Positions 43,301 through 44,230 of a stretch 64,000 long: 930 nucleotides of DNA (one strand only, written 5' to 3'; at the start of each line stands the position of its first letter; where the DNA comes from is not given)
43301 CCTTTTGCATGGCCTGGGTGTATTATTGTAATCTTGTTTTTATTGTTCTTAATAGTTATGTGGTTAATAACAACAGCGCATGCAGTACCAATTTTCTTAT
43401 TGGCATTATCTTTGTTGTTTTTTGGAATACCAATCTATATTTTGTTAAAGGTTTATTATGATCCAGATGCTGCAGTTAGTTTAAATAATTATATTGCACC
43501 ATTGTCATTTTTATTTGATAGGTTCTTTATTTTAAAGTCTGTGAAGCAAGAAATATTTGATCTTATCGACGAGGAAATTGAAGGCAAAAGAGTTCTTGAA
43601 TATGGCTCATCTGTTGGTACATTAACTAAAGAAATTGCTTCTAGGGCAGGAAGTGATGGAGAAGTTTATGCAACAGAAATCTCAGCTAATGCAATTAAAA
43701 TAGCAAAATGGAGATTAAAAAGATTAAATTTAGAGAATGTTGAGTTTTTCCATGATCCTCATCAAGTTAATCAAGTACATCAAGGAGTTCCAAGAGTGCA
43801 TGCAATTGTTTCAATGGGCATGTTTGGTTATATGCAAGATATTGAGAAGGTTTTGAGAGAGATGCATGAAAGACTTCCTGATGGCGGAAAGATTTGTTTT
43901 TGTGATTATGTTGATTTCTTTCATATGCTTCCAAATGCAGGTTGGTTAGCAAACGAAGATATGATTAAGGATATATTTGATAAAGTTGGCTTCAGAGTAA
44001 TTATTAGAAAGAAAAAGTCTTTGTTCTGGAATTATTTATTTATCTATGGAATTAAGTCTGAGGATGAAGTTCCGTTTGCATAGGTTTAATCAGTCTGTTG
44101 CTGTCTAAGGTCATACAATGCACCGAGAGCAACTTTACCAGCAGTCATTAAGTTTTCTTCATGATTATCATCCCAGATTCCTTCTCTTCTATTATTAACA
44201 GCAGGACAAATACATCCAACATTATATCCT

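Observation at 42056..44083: Amino-acid permease fused to a SAM-dependent methyltransferase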

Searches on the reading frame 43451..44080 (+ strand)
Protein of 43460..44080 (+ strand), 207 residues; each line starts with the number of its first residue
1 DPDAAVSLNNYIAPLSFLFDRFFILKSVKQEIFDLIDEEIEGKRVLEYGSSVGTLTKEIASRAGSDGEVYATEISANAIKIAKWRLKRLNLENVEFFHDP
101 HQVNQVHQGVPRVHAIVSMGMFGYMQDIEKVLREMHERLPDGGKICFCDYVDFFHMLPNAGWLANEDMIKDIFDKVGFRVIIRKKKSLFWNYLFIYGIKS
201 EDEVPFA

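Call 13: search_solved_structures(query=window:43460-44080:+, max_evalue=1, show_alignments=2)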
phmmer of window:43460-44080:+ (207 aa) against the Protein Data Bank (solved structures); distinct sequences matched with E-value up to 1: 27.
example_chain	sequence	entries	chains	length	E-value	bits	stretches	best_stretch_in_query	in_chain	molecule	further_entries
2yvl_A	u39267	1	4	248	0.0014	21.9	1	42-134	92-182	Hypothetical protein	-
5wp4_A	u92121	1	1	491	0.0021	21.3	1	26-80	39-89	Phosphoethanolamine N-methyltransferase 1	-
5wp5_A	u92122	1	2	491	0.0032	20.7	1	26-80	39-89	Phosphomethylethanolamine N-methyltransferase 2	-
2frx_A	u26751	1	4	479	0.0045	20.2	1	41-100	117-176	Hypothetical protein yebU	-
3mgg_A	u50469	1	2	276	0.011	18.9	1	41-147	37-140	Methyltransferase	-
3dh0_A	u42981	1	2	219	0.012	18.9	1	41-99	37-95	SAM dependent methyltransferase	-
1dl5_A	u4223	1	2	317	0.027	17.7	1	41-97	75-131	PROTEIN-L-ISOASPARTATE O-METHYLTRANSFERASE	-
8h0s_A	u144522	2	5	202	0.05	16.8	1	41-125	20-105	Putative rRNA methylase YtqB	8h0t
4pon_A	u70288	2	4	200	0.058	16.6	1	41-125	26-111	Putative RNA methylase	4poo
1ixk_A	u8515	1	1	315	0.095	15.9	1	42-100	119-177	Methyltransferase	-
3mti_A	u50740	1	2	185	0.11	15.7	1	57-136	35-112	rRNA methylase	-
3lby_A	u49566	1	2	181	0.14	15.3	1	68-122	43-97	Putative uncharacterized protein SMU.1697c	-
2ipx_A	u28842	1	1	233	0.18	15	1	41-106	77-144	rRNA 2'-O-methyltransferase fibrillarin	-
7se6_A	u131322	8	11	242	0.19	14.9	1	41-106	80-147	rRNA 2'-O-methyltransferase fibrillarin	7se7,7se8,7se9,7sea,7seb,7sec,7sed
1sg9_A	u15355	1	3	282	0.28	14.4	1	15-97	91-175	hemK protein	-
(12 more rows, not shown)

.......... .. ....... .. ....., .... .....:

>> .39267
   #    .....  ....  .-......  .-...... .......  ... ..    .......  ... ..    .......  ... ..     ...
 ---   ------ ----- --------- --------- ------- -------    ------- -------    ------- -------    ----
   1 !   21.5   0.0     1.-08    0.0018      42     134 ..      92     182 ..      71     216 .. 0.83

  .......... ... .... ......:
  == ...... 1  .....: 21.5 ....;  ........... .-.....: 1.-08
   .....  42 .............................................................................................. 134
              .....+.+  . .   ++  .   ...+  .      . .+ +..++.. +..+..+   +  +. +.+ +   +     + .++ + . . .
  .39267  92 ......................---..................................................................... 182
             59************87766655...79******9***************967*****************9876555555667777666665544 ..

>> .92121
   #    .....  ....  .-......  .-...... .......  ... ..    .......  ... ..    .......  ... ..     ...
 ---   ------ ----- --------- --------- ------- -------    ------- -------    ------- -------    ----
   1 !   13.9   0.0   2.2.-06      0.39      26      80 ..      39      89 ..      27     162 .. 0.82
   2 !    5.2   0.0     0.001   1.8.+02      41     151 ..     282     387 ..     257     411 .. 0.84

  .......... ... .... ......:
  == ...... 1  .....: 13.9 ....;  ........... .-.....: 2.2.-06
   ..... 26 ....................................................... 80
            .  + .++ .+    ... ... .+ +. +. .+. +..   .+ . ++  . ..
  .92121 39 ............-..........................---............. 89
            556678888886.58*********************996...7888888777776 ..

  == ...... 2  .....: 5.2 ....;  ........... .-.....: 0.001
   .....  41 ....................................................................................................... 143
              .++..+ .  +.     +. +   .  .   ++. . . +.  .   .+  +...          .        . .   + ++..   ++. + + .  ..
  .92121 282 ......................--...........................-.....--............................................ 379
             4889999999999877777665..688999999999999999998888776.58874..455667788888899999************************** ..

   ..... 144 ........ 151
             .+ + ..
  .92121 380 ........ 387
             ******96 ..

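Call 21: search_protein_representatives(protein=window:43460-44080:+)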
Query: 207 residues. Proteins with E-value up to 0.001 (for the whole library): 248; up to 1e-10: 113; up to 1e-30: 47. The best 150 are listed.
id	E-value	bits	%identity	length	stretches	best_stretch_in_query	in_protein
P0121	4.1e-60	219.6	48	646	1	1-206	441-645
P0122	1.4e-55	204.8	47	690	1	1-205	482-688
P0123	5.3e-55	202.9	46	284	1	1-206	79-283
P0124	4.7e-53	196.6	45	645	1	1-200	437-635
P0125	5.0e-48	180.1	41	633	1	2-206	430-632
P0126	9.5e-48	179.2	41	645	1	1-206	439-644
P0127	3.3e-46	174.2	40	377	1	2-206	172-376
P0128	4.3e-46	173.8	40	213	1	1-206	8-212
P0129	6.9e-46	173.2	42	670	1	1-206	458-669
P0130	1.2e-45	172.4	43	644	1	1-206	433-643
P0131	1.9e-45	171.8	41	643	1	7-200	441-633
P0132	6.1e-44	166.8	41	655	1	1-206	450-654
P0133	1.2e-43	165.9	42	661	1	5-206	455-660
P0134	1.3e-43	165.7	41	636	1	5-199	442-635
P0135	1.9e-43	165.2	43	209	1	8-203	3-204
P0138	1.4e-42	162.3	38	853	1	3-200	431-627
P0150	1.0e-37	146.5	37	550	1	3-199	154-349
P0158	6.7e-34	134.0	34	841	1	3-205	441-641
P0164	2.0e-32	129.2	33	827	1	6-201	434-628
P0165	4.9e-32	127.9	38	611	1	9-199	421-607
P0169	2.5e-30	122.3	36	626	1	13-201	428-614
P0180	1.9e-28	116.2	31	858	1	5-199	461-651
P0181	7.1e-28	114.3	37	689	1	8-201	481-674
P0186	1.1e-25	107.2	35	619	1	19-202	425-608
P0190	1.3e-24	103.7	35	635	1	21-202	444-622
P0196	9.3e-23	97.6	32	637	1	12-201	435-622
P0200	7.3e-21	91.4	31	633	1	9-201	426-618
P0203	1.2e-20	90.7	29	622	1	8-201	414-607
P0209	8.0e-18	81.5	32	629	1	17-202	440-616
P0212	1.6e-15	74.0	27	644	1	9-199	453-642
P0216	1.7e-14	70.6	31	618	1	39-202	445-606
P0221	2.2e-13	67.0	26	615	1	30-199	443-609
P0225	1.1e-12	64.7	27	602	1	10-202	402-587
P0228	4.5e-12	62.7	26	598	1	7-202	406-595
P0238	5.9e-09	52.5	22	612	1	39-201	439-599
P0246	1.5e-07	48.0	21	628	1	13-202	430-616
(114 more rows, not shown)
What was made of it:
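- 43583..44080 (+): Class I SAM-dependent methyltransferase domain (aa 510-675), inferred to be cytoplasmic. Closed clade in 1.84e9 representatives (call 21).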

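Call 24: search_protein_families(library=pfam, proteins=[P0138, P0158, P0164, P0180, P0150, P0212, P0221, P0238, P0246, P0228], max_evalue=0.001)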
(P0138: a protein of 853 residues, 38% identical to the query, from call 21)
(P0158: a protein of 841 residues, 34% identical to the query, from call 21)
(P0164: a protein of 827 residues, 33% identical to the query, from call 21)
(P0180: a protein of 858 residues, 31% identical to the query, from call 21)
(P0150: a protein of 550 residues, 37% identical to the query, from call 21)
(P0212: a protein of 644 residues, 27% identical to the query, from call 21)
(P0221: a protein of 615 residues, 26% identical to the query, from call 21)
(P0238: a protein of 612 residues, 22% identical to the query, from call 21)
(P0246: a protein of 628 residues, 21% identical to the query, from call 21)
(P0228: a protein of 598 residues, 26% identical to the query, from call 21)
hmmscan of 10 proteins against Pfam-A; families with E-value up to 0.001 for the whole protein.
P0138 (853 aa): 11 families
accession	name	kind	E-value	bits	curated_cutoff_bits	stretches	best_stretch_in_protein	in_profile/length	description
PF13520.12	AA_permease_2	-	1e-45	156.9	27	1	9-398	2-406/427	Amino acid permease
PF00324.27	AA_permease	-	1.5e-30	106.7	24.6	1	13-422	2-447/470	Amino acid permease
PF08242.18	Methyltransf_12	-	1e-12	49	30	1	473-566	1-92/98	Methyltransferase domain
PF13649.12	Methyltransf_25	-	1.4e-10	42.2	27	1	472-564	1-91/97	Methyltransferase domain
PF13847.12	Methyltransf_31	-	2e-09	37.7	27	1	468-587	3-122/145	Methyltransferase domain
PF13489.12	Methyltransf_23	-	7.7e-09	35.9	27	1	460-601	13-146/164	Methyltransferase domain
PF01209.24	Ubie_methyltran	-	1.4e-08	34.8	20.1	1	457-579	36-156/233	ubiE/COQ5 methyltransferase family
PF11306.15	DUF3108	-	3.5e-07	30.7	26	1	674-787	31-150/209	Protein of unknown function (DUF3108)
PF08241.18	Methyltransf_11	-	4.7e-07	30.8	21.2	1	473-564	1-85/95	Methyltransferase domain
PF01728.25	FtsJ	-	1.2e-05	25.8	24.1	1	466-545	20-97/181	FtsJ-like methyltransferase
PF01269.23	Fibrillarin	-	0.00056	19.6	27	1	428-543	34-145/227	Fibrillarin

P0158 (841 aa): 8 families
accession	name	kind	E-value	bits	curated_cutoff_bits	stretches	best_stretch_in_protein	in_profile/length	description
PF13520.12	AA_permease_2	-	8.6e-48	163.7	27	1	9-402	2-403/427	Amino acid permease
PF00324.27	AA_permease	-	1.4e-33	116.7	24.6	1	13-402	2-416/470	Amino acid permease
PF01209.24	Ubie_methyltran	-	2.1e-10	40.8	20.1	1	467-591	36-158/233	ubiE/COQ5 methyltransferase family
PF13847.12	Methyltransf_31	-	9e-08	32.4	27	1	480-588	5-113/145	Methyltransferase domain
PF13649.12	Methyltransf_25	-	1e-07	32.9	27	1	483-580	2-97/97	Methyltransferase domain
PF13489.12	Methyltransf_23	-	9.7e-07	29.1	27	1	472-600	15-133/164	Methyltransferase domain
PF08242.18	Methyltransf_12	-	3.9e-06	27.9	30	1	483-581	1-97/98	Methyltransferase domain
PF08241.18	Methyltransf_11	-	6.4e-06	27.2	21.2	1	483-583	1-94/95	Methyltransferase domain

P0164 (827 aa): 11 families
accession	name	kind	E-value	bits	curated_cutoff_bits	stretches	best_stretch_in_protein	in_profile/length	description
PF13520.12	AA_permease_2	-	2e-45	155.9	27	1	8-396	1-405/427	Amino acid permease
PF00324.27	AA_permease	-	1.7e-26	93.4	24.6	1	14-366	3-377/470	Amino acid permease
PF13847.12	Methyltransf_31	-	5.1e-13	49.4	27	1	469-578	4-113/145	Methyltransferase domain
PF08242.18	Methyltransf_12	-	1.6e-10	42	30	1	474-566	2-92/98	Methyltransferase domain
PF13649.12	Methyltransf_25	-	1.2e-09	39.2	27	1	472-564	1-91/97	Methyltransferase domain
PF13489.12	Methyltransf_23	-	5.2e-08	33.2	27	1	460-581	13-123/164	Methyltransferase domain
PF01209.24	Ubie_methyltran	-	1.2e-07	31.8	20.1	1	457-525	36-104/233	ubiE/COQ5 methyltransferase family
PF08241.18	Methyltransf_11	-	4.5e-07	30.9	21.2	1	474-568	2-89/95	Methyltransferase domain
PF05175.20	MTS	-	5.9e-06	26.5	23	1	464-526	27-88/170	Methyltransferase small domain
PF01135.25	PCMT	-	0.00016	21.9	20.3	1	460-523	65-128/210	Protein-L-isoaspartate(D-aspartate) O-methyltransferase (PCMT)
PF02353.26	CMAS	-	0.00098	19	27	0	436-554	25-142/273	Mycolic acid cyclopropane synthetase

P0180 (858 aa): 10 families
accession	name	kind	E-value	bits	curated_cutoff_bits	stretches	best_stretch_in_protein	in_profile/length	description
PF13520.12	AA_permease_2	-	4.5e-37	128.4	27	1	13-421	6-402/427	Amino acid permease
PF00324.27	AA_permease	-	6.5e-35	121.1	24.6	1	14-432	3-425/470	Amino acid permease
PF13489.12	Methyltransf_23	-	1.1e-11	45.2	27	1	483-617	8-134/164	Methyltransferase domain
PF13649.12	Methyltransf_25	-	2.3e-10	41.5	27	1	500-591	1-93/97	Methyltransferase domain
PF13847.12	Methyltransf_31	-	2.6e-09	37.4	27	1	496-603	3-113/145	Methyltransferase domain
PF08242.18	Methyltransf_12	-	1.7e-08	35.5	30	1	501-592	1-93/98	Methyltransferase domain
PF08241.18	Methyltransf_11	-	2.9e-07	31.5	21.2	1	501-597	1-93/95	Methyltransferase domain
PF03848.20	TehB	-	1.5e-05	24.9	20.4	1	495-561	29-95/193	Tellurite resistance protein TehB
PF05175.20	MTS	-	3.2e-05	24.1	23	1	489-557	25-94/170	Methyltransferase small domain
PF03845.19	Spore_permease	-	0.00058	19.2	23.4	1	13-255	7-233/321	Spore germination protein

P0150 (550 aa): 7 families
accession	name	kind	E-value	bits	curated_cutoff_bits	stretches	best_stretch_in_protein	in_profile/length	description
PF13520.12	AA_permease_2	-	7.1e-13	48.7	27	1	2-121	287-405/427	Amino acid permease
PF08242.18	Methyltransf_12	-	4.1e-11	43.9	30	1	197-291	2-94/98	Methyltransferase domain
PF01209.24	Ubie_methyltran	-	4.4e-09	36.5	20.1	1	180-304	36-158/233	ubiE/COQ5 methyltransferase family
PF13649.12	Methyltransf_25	-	2.1e-07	32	27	1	195-291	1-95/97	Methyltransferase domain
PF13847.12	Methyltransf_31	-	7.8e-07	29.3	27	1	192-301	4-113/145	Methyltransferase domain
PF13489.12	Methyltransf_23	-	9.3e-07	29.2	27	1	189-316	20-135/164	Methyltransferase domain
PF08241.18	Methyltransf_11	-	0.0001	23.3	21.2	1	197-292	2-90/95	Methyltransferase domain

P0212 (644 aa): 6 families
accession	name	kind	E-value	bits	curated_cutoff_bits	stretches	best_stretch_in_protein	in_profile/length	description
PF13520.12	AA_permease_2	-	6.6e-49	167.4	27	1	33-414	7-400/427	Amino acid permease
PF00324.27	AA_permease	-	3.1e-29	102.4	24.6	1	33-445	3-458/470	Amino acid permease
PF01209.24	Ubie_methyltran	-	0.00031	20.6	20.1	1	471-597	34-157/233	ubiE/COQ5 methyltransferase family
PF13847.12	Methyltransf_31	-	0.00037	20.6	27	1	495-606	14-118/145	Methyltransferase domain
PF08241.18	Methyltransf_11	-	0.0005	21.1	21.2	0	493-591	5-95/95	Methyltransferase domain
PF13649.12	Methyltransf_25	-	0.00069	20.7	27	0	493-587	6-97/97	Methyltransferase domain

P0221 (615 aa): 10 families
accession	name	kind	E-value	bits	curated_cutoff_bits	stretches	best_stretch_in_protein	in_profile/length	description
PF13520.12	AA_permease_2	-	1.8e-32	113.3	27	1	12-383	1-397/427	Amino acid permease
PF00324.27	AA_permease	-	4e-20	72.4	24.6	1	18-385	3-412/470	Amino acid permease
PF08241.18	Methyltransf_11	-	1.8e-13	51.3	21.2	1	458-556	1-94/95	Methyltransferase domain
PF13649.12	Methyltransf_25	-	4.6e-13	50.1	27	1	457-553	1-97/97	Methyltransferase domain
PF08242.18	Methyltransf_12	-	6.8e-13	49.6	30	1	458-555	1-98/98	Methyltransferase domain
PF13847.12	Methyltransf_31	-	9.2e-13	48.5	27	1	453-561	3-113/145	Methyltransferase domain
PF01209.24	Ubie_methyltran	-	5.9e-12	45.9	20.1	1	443-563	37-157/233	ubiE/COQ5 methyltransferase family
PF13489.12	Methyltransf_23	-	4.6e-11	43.2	27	1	446-568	14-124/164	Methyltransferase domain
PF05175.20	MTS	-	8.1e-07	29.3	23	1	443-527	21-103/170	Methyltransferase small domain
PF06325.19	PrmA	-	0.00095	19.2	22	0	452-556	160-257/296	Ribosomal protein L11 methyltransferase (PrmA)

P0238 (612 aa): 4 families
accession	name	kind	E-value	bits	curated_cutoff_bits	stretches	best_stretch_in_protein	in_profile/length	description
PF13489.12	Methyltransf_23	-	1.4e-07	31.8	27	1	433-588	13-146/164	Methyltransferase domain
PF13520.12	AA_permease_2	-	1.2e-06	28.1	27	1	27-373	34-405/427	Amino acid permease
PF08242.18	Methyltransf_12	-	1.6e-05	26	30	1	446-545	1-98/98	Methyltransferase domain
PF13649.12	Methyltransf_25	-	0.00072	20.6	27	0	445-542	1-96/97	Methyltransferase domain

P0246 (628 aa): 1 family
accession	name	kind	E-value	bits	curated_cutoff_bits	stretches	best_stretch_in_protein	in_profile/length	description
PF13520.12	AA_permease_2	-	0.00032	20.2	27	0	11-389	2-401/427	Amino acid permease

P0228 (598 aa): 11 families
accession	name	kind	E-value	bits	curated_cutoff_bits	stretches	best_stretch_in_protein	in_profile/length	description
PF13520.12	AA_permease_2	-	2e-35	123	27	1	7-373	1-403/427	Amino acid permease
PF00324.27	AA_permease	-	2.6e-27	96.1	24.6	1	13-392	3-454/470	Amino acid permease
PF13649.12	Methyltransf_25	-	1.6e-09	38.7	27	1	443-536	1-97/97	Methyltransferase domain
PF13847.12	Methyltransf_31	-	3.6e-09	36.9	27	1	439-544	3-113/145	Methyltransferase domain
PF08242.18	Methyltransf_12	-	2.5e-08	35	30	1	444-538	1-98/98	Methyltransferase domain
PF08241.18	Methyltransf_11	-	6.5e-08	33.5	21.2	1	444-540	1-95/95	Methyltransferase domain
PF13489.12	Methyltransf_23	-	3.9e-07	30.4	27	1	437-558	20-131/164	Methyltransferase domain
PF05175.20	MTS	-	4.9e-07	30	23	1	439-492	31-83/170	Methyltransferase small domain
PF01209.24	Ubie_methyltran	-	9.6e-06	25.5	20.1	1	421-546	34-157/233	ubiE/COQ5 methyltransferase family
PF03845.19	Spore_permease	-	7.9e-05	22.1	23.4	1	9-238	4-234/321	Spore germination protein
PF03222.19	Trp_Tyr_perm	-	0.00058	19.5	22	1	11-232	7-236/393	Tryptophan/tyrosine permease family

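Call 45: predict_structure(alignment_id=A2)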
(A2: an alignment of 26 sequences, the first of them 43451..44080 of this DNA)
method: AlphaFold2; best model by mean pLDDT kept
length: 210 residues; sequences in the alignment: 26
mean_pLDDT: 88.6   pTM: 0.88
mean pLDDT of the five models: 88.6, 85.6, 84.1, 83.8, 83.7
residues with pLDDT >= 90: 135; 70-90: 57; 50-70: 18; < 50: 0
segments of 3 or more residues with pLDDT < 50: none
pLDDT, mean of each block of 10 residues (from residue 1): 72 80 78 87 91 95 96 97 96 98 95 98 90 97 95 73 75 94 90 87 77
secondary structure, 60 per line:
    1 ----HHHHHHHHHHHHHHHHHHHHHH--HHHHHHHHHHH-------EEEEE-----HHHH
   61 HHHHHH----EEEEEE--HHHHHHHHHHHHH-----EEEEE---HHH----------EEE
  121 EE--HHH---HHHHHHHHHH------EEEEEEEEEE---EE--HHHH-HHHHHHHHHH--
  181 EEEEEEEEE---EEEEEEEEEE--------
elements in order: H5-26 H29-39 E47-51 H57-66 E71-76 H79-91 E97-101 E118-122 H131-140 E147-156 H164-167 H169-178 E181-189 E193-202
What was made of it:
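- On Class I (Rossmann-like) SAM-dependent methyltransferase: Domain model pLDDT 88.6 (call 45).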

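Call 48: fold_search(model_id=the predicted structure, library=pdb)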
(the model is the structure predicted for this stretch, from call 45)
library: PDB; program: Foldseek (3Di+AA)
matches with E <= 10: 1918; with E <= 0.001: 1280
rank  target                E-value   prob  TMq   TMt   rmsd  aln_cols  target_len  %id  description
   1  3dh0_A                8.3e-13  1.00  0.70  0.77   4.2       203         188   19  Crystal structure of a SAM dependent methyltransferase from Aquifex aeolicus (released 2008-07-15)
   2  3dh0_B                2.7e-11  1.00  0.67  0.74   4.1       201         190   18  Crystal structure of a SAM dependent methyltransferase from Aquifex aeolicus (released 2008-07-15)
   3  4kri_A                8.8e-11  1.00  0.66  0.34   5.7       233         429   15  Haemonchus contortus Phospholethanolamine N-methyltransferase 2 in complex with phosphomonomethylethanolamine and S-ad (released 2013-09-25)
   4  3d2l_A                9.3e-11  1.00  0.68  0.60   8.1       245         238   17  Crystal structure of SAM-dependent methyltransferase (ZP_00538691.1) from EXIGUOBACTERIUM SP. 255-15 at 1.90 A resolut (released 2008-05-20)
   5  3e05_D                1.1e-10  1.00  0.60  0.66   5.0       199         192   14  CRYSTAL STRUCTURE OF Precorrin-6y C5,15-methyltransferase FROM Geobacter metallireducens GS-15 (released 2008-08-12)
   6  3e05_C                2.1e-10  1.00  0.61  0.67   4.1       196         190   13  CRYSTAL STRUCTURE OF Precorrin-6y C5,15-methyltransferase FROM Geobacter metallireducens GS-15 (released 2008-08-12)
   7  3tma                  2.2e-10  1.00  0.61  0.40   3.3       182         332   18  Crystal structure of TrmN from Thermus thermophilus (released 2012-03-14)
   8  4kdc                  2.2e-10  1.00  0.68  0.66   5.2       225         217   11  Crystal Structure of UBIG (released 2014-04-30)
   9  4pne_A                2.4e-10  1.00  0.67  0.53   3.2       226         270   12  Crystal Structure of the [4+2]-Cyclase SpnF (released 2015-02-18)
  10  5dpm                  2.4e-10  1.00  0.71  0.72   3.6       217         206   12  Crystal structure of UbiG mutant in complex with SAH (released 2016-09-21)
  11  5f8c_A                2.4e-10  1.00  0.63  0.40   4.7       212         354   16  Rv2258c-unbound (released 2016-06-29)
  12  3e05_B                2.7e-10  1.00  0.62  0.68   4.5       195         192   13  CRYSTAL STRUCTURE OF Precorrin-6y C5,15-methyltransferase FROM Geobacter metallireducens GS-15 (released 2008-08-12)
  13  7f1e_A                2.7e-10  1.00  0.60  0.53   6.6       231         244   16  Structure of METTL6 bound with SAM (released 2022-01-12)
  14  4kdr                  3.0e-10  1.00  0.74  0.75   3.5       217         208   11  Crystal Structure of UBIG/SAH complex (released 2014-04-30)
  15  3e05_A                3.4e-10  1.00  0.61  0.67   4.6       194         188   14  CRYSTAL STRUCTURE OF Precorrin-6y C5,15-methyltransferase FROM Geobacter metallireducens GS-15 (released 2008-08-12)
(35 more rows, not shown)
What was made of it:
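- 43583..44080 (+): Foldseek E 8e-13 to 3dh0 (call 48).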
